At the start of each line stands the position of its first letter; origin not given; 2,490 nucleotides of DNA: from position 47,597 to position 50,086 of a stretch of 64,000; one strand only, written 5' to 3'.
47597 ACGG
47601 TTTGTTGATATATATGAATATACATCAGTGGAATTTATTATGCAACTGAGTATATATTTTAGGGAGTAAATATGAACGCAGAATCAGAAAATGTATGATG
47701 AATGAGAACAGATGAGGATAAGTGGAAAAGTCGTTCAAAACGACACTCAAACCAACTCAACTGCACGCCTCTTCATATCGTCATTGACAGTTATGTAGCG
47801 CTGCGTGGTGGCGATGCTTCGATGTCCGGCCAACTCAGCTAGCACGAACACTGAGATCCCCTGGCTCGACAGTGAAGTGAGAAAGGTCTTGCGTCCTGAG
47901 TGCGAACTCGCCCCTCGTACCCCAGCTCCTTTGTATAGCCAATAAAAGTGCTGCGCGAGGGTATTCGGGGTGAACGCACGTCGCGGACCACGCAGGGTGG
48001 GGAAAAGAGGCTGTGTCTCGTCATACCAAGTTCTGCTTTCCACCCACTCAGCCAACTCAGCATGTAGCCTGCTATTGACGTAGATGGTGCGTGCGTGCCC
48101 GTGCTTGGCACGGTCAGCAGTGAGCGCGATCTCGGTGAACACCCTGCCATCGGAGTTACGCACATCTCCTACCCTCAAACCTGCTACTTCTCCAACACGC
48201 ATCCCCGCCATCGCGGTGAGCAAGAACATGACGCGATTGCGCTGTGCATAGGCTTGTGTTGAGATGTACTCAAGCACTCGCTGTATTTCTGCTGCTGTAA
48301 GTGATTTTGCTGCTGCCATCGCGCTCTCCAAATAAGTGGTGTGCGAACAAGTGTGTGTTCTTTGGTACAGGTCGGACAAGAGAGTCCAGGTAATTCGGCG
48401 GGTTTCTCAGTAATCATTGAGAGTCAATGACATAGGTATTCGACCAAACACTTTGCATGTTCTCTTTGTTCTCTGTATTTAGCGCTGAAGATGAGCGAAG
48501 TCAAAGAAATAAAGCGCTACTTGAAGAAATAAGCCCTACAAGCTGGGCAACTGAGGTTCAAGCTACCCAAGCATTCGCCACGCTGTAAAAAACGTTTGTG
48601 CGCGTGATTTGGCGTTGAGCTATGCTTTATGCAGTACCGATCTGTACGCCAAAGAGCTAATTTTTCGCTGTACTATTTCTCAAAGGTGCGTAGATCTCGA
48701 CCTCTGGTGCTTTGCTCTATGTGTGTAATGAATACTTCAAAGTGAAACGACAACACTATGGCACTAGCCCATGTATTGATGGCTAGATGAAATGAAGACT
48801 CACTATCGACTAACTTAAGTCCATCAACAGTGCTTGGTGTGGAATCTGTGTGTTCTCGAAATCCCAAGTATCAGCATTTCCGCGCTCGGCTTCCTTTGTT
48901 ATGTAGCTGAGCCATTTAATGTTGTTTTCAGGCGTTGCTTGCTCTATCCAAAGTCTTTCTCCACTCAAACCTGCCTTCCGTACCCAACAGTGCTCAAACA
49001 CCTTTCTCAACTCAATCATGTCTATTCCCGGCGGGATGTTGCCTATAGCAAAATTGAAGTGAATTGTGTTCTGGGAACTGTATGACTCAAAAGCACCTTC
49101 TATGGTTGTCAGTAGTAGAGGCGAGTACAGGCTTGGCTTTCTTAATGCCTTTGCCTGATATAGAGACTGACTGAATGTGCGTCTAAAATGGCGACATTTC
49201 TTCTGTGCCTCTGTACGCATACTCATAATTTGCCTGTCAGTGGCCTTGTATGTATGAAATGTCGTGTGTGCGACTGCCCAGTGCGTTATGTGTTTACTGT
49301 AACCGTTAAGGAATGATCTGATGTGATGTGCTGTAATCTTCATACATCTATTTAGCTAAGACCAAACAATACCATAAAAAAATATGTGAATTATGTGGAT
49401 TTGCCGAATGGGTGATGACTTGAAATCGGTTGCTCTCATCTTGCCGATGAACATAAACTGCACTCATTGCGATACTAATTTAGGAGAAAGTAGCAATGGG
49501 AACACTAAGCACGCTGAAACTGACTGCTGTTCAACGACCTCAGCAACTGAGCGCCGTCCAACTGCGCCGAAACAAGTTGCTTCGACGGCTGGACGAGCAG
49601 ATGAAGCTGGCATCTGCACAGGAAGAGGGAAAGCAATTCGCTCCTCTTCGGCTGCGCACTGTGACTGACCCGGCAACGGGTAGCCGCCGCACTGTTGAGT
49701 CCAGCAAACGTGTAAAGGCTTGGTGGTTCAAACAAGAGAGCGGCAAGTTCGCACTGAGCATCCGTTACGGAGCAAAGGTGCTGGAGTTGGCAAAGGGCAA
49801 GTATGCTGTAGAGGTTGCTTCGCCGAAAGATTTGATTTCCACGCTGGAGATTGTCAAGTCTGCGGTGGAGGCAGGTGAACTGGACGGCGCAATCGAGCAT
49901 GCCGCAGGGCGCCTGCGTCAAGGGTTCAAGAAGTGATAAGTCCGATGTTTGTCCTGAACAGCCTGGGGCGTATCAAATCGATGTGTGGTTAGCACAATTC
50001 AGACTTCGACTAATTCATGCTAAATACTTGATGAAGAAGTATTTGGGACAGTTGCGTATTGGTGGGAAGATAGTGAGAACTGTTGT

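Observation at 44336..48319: Candidate novel three-gene module: small tyrosine recombinase, unknown 259-aa protein and clamp-loader-like AAA+ ATPase (inactivated by an IS)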

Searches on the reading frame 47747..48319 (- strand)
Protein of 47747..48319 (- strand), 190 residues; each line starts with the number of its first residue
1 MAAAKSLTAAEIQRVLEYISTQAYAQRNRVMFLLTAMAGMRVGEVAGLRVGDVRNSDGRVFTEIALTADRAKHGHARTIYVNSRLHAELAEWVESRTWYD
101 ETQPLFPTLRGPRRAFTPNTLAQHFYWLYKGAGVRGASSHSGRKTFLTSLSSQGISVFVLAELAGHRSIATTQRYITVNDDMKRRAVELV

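Call 11: search_protein_families(library=pfam, max_evalue=0.1, proteins=[window:47747-48319:-])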
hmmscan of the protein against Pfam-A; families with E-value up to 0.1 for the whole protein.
window:47747-48319:- (190 aa): 1 family
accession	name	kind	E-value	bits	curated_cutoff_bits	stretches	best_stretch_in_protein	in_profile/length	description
PF00589.27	Phage_integrase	-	2.4e-24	86.5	27.1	1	6-180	2-170/172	Phage integrase family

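Call 12: search_protein_families(library=ncbifam, max_evalue=0.1, proteins=[window:47747-48319:-])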
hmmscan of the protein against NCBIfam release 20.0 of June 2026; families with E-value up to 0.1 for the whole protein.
window:47747-48319:- (190 aa): 13 families
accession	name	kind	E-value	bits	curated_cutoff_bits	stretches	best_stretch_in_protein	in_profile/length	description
NF040815.2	recomb_XerA_Arch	equivalog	2.4e-21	76.5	220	1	4-183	94-259/263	site-specific tyrosine recombinase/integron integrase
TIGR02224.1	recomb_XerC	equivalog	2e-16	60.2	335.15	1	6-182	106-281/295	tyrosine recombinase XerC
TIGR02225.1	recomb_XerD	equivalog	2e-14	53.6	329.6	1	5-181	102-277/290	site-specific tyrosine recombinase XerD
NF001399.0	PRK00283.1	subfamily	3.6e-14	52.7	279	1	5-184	112-289/300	tyrosine recombinase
NF007370.0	PRK09870.1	subfamily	4.7e-10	39.4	221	1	6-179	12-180/200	tyrosine-type DNA invertase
TIGR02249.1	integrase_gron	subfamily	5.5e-09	35.8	265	2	7-100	102-184/315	integron integrase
NF002331.0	PRK01287.1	subfamily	7.3e-08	31.7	371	1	5-178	140-312/365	site-specific tyrosine recombinase XerC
NF003462.0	PRK05084.1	equivalog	1e-07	31.1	267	1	25-188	194-354/360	tyrosine recombinase XerS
NF041502.1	integrase_1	equivalog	4.5e-06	25.7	350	1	19-95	157-236/484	site-specific integrase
NF007371.0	PRK09871.1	subfamily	4.7e-06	26.3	222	1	3-179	3-175/198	tyrosine-type DNA invertase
NF011946.0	PRK15417.1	equivalog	0.002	17.4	435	0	125-178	261-315/337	integron integrase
NF040693.1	recomb_GmtY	equivalog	0.013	14.8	340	0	21-56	213-248/441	gamma-mobile-trio recombinase GmtY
TIGR02570.1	cas7_GSU0053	equivalog_domain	0.017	15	38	1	20-89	48-116/178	type I-G CRISPR-associated RAMP protein Csb1/Cas7g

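Call 13: search_protein_families(library=padloc, max_evalue=0.1, proteins=[window:47747-48319:-])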
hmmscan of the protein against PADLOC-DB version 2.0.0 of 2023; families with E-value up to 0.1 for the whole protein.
window:47747-48319:- (190 aa): 1 family
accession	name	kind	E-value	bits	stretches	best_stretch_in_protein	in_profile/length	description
PDLC00994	Cas7g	-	0.0046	15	1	20-89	48-116/178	"CRISPR-associated protein GSU0053/csb1, Dpsyc system"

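Call 14: search_protein_families(library=phrogs, max_evalue=0.1, proteins=[window:47747-48319:-])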
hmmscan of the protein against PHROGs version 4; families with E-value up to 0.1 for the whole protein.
window:47747-48319:- (190 aa): 8 families
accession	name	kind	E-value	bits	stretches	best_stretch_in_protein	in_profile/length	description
phrog_216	-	integration and excision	2.4e-40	139.5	1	3-189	52-235/301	integrase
phrog_1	-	integration and excision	8.2e-32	112.2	1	6-188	270-445/611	integrase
phrog_7269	-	integration and excision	2.7e-05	25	1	136-187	27-78/89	integrase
phrog_23271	-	unknown function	0.00035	21.5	1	140-182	12-54/67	-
phrog_7685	-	integration and excision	0.0014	19.2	1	136-189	180-234/240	integrase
phrog_34557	-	integration and excision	0.0032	18.2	0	117-187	106-175/183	integrase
phrog_35951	-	unknown function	0.027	15.9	1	129-178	13-62/97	-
phrog_9208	-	integration and excision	0.064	14.1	0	137-182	188-233/241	integrase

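Call 58: search_solved_structures(query=window:47747-48319:-, max_evalue=0.001, show_alignments=1)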
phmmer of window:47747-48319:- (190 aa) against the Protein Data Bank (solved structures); distinct sequences matched with E-value up to 0.001: 5.
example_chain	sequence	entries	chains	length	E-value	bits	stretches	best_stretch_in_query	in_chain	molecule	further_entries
4a8e_A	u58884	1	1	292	9.5e-15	58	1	4-187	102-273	PROBABLE TYROSINE RECOMBINASE XERC-LIKE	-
5hxy_A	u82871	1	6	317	1.6e-08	37.7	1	12-184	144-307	Tyrosine recombinase XerA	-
1a0p_A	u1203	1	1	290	4.7e-06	29.7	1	4-182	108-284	SITE-SPECIFIC RECOMBINASE XERD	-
5dcf_A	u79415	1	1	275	5.3e-06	29.6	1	5-182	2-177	Tyrosine recombinase XerD,DNA translocase FtsK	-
5jjv_A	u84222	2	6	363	0.00054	23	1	23-177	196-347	Tyrosine recombinase XerH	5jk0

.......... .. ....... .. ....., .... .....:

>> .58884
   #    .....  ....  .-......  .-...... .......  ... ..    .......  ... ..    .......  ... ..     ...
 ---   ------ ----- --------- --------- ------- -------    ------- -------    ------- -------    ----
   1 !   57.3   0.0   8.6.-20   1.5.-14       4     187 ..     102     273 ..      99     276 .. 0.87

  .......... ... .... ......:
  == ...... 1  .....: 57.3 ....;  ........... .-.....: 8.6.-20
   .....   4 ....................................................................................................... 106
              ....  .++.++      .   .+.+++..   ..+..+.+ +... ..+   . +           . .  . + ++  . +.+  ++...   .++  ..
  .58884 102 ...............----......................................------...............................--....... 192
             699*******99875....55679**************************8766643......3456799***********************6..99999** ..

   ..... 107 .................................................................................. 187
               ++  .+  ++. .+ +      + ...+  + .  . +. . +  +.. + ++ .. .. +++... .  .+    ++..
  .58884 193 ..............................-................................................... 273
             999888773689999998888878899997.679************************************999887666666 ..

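Call 81: search_dna_similar(query=window:47747-48319:-, collection=plasmids, mode=protein, max_evalue=1e-8, max_rows=30)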
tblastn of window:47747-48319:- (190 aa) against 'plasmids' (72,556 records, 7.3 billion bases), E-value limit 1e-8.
Records with a match: 907; places in all: 1024; records where one place covers at least 80% of the query: 897.
Best place of each record, by identity: 60-80% 1; <60% 906.
By first word of the organism name: Enterococcus 335; Acinetobacter 162; Piscirickettsia 147; Bacillus 48; Nostoc 26; Legionella 25; Mycobacterium 14; Planktothrix 11; Rhodococcus 11; Pseudomonas 11; and 56 more.
By predicted mobility (MOB-suite, as given by PLSDB): non-mobilizable 374; mobilizable 293; conjugative 240.
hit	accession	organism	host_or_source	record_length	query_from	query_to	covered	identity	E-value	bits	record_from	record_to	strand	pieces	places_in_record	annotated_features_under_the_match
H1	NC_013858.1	Azospirillum sp. B510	-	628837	1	190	100%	46.4%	1e-43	161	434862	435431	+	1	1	site-specific integrase | hypothetical protein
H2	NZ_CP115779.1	Paracoccus albus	cell culture,sediment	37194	4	190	98%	38.2%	2e-26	112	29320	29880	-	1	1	site-specific integrase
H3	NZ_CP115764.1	Paracoccus sp. SCSIO 75233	cell culture,sediment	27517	4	190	98%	37.7%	5e-26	110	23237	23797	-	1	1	site-specific integrase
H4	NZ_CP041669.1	Legionella israelensis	cell culture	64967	4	189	98%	36.9%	3e-26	111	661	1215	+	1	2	site-specific integrase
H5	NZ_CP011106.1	Legionella pneumophila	Homo sapiens,sputum sample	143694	4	189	98%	35.8%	1e-25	110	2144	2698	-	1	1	site-specific integrase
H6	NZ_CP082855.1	Legionella anisa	-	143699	4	189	98%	35.8%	1e-25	110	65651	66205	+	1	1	site-specific integrase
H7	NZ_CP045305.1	Legionella longbeachae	Homo sapiens,Sputum sample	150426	4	189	98%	35.8%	1e-25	110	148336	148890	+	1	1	site-specific integrase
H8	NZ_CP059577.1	Legionella sp. PC997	Biofilm - potable water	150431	4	189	98%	35.8%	1e-25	110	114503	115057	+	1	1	site-specific integrase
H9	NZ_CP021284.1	Legionella pneumophila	Homo sapiens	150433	4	189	98%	35.8%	1e-25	110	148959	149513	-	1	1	site-specific integrase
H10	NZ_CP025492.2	Legionella sainthelensi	Homo sapiens,Clinical ...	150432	4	189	98%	35.8%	1e-25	110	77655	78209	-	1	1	site-specific integrase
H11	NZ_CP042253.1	Legionella longbeachae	Homo sapiens,lung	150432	4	189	98%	35.8%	1e-25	110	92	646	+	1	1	site-specific integrase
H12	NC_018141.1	Legionella pneumophila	-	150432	4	189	98%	35.8%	1e-25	110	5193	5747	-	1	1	site-specific integrase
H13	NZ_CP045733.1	Legionella sp. MW5194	Water,water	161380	4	189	98%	35.8%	4e-25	108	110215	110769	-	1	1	site-specific integrase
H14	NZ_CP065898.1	Paracoccus marcusii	Cancer pagurus,whole ...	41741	4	190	98%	35.6%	5e-24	105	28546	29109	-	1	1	site-specific integrase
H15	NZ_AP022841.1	Legionella antarctica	-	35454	4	189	98%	35.8%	6e-23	102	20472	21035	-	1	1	site-specific integrase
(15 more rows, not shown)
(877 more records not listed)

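Call 83: get_annotated_region(hit=H1, flank=6000)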
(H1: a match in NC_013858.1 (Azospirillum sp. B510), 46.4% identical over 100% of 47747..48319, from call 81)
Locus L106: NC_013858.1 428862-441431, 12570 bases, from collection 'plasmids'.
description: Azospirillum sp. B510 plasmid pAB510d, complete sequence
organism: Azospirillum sp. B510 (NCBI taxid 137722)
taxonomy: Bacteria; Pseudomonadota; Alphaproteobacteria; Rhodospirillales; Azospirillaceae; Azospirillum; Azospirillum sp. B510
host: -; source: -; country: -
typing (MOB-suite, as given by PLSDB): non-mobilizable
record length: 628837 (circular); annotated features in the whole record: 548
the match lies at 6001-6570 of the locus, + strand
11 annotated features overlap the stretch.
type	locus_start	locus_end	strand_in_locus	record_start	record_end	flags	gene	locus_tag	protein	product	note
CDS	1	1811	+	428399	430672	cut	-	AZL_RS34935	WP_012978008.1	CHAT domain-containing protein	-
CDS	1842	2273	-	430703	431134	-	-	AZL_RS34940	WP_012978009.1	MarR family transcriptional regulator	GO:0006355 - regulation of DNA-templated transcription [Evidence IEA]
CDS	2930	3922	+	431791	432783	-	-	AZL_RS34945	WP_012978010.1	hypothetical protein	-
CDS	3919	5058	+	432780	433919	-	-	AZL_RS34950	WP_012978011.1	hypothetical protein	-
CDS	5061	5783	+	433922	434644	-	-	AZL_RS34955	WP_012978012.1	hypothetical protein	-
CDS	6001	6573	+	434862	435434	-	-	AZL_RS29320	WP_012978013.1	site-specific integrase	GO:0015074 - DNA integration [Evidence IEA]; GO:0006310 - DNA recombination [Evidence IEA]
CDS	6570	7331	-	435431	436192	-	-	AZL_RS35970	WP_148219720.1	hypothetical protein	-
CDS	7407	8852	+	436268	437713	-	-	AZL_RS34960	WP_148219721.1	hypothetical protein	-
CDS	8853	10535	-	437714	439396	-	-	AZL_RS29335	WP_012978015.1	hypothetical protein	-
CDS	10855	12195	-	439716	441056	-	-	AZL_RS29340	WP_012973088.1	IS1380-like element ISAzs3 family transposase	-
CDS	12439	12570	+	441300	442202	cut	-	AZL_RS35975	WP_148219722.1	HEPN domain-containing protein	-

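Call 84: get_annotated_region(hit=H12, flank=5000)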
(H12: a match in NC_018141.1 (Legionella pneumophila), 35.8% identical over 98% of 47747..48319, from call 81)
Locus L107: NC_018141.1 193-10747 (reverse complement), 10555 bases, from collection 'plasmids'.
description: Legionella pneumophila subsp. pneumophila plasmid pLELO, complete sequence
organism: Legionella pneumophila (NCBI taxid 91891)
taxonomy: Bacteria; Pseudomonadota; Gammaproteobacteria; Legionellales; Legionellaceae; Legionella; Legionella pneumophila
host: -; source: -; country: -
typing (MOB-suite, as given by PLSDB): conjugative; relaxase MOBF; mating-pair formation MPF_F
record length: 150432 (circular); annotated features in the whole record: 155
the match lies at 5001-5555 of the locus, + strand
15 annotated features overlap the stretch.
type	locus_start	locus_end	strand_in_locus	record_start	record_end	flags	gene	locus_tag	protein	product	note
CDS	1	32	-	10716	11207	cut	-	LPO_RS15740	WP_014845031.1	YbaK/EbsC family protein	-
CDS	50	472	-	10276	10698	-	-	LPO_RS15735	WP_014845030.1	DUF2000 domain-containing protein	-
CDS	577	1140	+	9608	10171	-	-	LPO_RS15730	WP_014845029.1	XRE family transcriptional regulator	GO:0006355 - regulation of DNA-templated transcription [Evidence IEA]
CDS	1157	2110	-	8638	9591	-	-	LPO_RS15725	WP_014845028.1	phosphotransferase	-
CDS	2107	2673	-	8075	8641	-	-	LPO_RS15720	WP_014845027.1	GNAT family N-acetyltransferase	-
CDS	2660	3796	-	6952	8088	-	-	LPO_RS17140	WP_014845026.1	GNAT family N-acetyltransferase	-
CDS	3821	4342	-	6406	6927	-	-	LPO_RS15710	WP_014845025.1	DNA topology modulation protein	-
CDS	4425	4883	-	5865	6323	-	-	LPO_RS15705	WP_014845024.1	regulatory protein RecX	GO:0006282 - regulation of DNA repair [Evidence IEA]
CDS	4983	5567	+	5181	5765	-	-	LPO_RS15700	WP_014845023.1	site-specific integrase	GO:0015074 - DNA integration [Evidence IEA]; GO:0006310 - DNA recombination [Evidence IEA]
CDS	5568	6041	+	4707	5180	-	-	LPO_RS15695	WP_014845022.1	hypothetical protein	-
CDS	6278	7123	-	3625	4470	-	-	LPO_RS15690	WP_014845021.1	ParB/RepB/Spo0J family partition protein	GO:0007059 - chromosome segregation [Evidence IEA]; GO:0000910 - cytokinesis [Evidence IEA]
CDS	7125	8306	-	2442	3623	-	-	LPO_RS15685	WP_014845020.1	RepB family plasmid replication initiator protein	-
CDS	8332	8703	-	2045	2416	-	-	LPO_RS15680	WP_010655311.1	hypothetical protein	-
CDS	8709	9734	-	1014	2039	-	-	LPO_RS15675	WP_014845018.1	ParB N-terminal domain-containing protein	-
CDS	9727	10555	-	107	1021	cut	-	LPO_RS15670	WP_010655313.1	ParA family protein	-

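Call 85: search_protein_families(library=pfam, max_evalue=0.01, proteins=[L106:7407-8852:+, L106:6570-7331:-, L106:8853-10535:-, L106:5061-5783:+, L106:3919-5058:+, L106:2930-3922:+])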
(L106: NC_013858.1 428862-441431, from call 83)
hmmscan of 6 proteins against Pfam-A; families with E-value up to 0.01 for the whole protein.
L106:7407-8852:+ (481 aa): 0 families

L106:6570-7331:- (253 aa): 0 families

L106:8853-10535:- (560 aa): 0 families

L106:5061-5783:+ (240 aa): 0 families

L106:3919-5058:+ (379 aa): 0 families

L106:2930-3922:+ (330 aa): 0 families

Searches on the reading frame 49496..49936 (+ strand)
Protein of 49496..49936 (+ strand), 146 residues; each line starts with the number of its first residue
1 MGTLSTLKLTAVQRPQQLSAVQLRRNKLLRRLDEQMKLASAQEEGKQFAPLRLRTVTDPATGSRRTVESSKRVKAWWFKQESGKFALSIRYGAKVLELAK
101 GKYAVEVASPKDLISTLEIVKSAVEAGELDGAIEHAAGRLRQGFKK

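Call 11: search_protein_families(library=pfam, max_evalue=0.1, proteins=[window:49496-49936:+])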
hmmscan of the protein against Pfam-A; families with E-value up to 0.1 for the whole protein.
window:49496-49936:+ (146 aa): 1 family
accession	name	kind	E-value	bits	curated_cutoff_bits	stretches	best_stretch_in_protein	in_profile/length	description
PF20346.3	DUF6641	-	1.5e-14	54.7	27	1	16-130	31-140/143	Family of unknown function (DUF6641)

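Call 12: search_protein_families(library=ncbifam, max_evalue=0.1, proteins=[window:49496-49936:+])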
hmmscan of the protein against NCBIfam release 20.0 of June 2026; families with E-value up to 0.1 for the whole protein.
window:49496-49936:+ (146 aa): 0 families

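Call 13: search_protein_families(library=padloc, max_evalue=0.1, proteins=[window:49496-49936:+])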
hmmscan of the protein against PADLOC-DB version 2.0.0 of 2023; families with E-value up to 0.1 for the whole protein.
window:49496-49936:+ (146 aa): 0 families

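Call 14: search_protein_families(library=phrogs, max_evalue=0.1, proteins=[window:49496-49936:+])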
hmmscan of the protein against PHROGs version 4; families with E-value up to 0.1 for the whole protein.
window:49496-49936:+ (146 aa): 1 family
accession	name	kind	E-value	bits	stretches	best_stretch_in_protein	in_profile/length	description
phrog_31551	-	unknown function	4.6e-23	82.9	1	1-141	9-150/155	-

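Call 112: search_dna_similar(query=window:49496-49936:+, collection=phages, mode=protein, max_evalue=0.001, max_rows=10)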
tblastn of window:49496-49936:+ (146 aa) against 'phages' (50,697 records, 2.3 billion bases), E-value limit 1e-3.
No match.
